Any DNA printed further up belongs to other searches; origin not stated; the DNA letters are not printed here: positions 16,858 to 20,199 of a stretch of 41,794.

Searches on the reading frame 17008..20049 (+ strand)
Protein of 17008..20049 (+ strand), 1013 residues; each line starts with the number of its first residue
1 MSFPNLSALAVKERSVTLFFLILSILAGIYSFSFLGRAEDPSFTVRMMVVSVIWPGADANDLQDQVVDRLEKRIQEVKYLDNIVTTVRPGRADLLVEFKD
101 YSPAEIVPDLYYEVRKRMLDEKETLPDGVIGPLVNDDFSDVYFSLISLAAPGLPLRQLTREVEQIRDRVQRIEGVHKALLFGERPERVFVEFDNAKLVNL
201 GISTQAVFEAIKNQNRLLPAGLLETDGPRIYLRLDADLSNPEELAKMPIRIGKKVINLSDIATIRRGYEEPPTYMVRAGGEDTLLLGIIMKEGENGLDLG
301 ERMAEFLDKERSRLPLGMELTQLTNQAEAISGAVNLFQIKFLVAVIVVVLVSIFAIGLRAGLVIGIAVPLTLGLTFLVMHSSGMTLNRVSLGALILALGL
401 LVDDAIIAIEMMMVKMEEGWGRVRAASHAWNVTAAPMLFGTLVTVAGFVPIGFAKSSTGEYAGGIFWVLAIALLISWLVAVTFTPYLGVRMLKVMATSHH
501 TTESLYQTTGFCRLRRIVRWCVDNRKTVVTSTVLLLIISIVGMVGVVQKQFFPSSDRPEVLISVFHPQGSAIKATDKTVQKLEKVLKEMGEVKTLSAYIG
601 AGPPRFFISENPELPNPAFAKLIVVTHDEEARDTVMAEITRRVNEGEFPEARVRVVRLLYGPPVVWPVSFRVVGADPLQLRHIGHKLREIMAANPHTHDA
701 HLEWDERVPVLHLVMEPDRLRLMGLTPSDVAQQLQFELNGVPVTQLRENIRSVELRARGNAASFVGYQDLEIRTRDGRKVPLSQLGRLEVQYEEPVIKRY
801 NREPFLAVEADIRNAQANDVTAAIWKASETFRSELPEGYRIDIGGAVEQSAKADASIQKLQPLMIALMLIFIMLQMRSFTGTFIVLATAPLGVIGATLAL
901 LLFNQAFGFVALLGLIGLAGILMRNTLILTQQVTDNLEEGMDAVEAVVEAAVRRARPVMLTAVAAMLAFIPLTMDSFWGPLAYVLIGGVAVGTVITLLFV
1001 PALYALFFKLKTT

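Call 53: search_protein_families(library=pfam, proteins=[window:17008-20049:+], max_evalue=0.00001)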
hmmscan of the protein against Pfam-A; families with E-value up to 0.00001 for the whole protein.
window:17008-20049:+ (1013 aa): 1 family
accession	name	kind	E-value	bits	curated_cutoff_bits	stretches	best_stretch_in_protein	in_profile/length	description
PF00873.25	ACR_tran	-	9.2e-148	494.2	28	1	7-1007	2-1020/1021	AcrB/AcrD/AcrF family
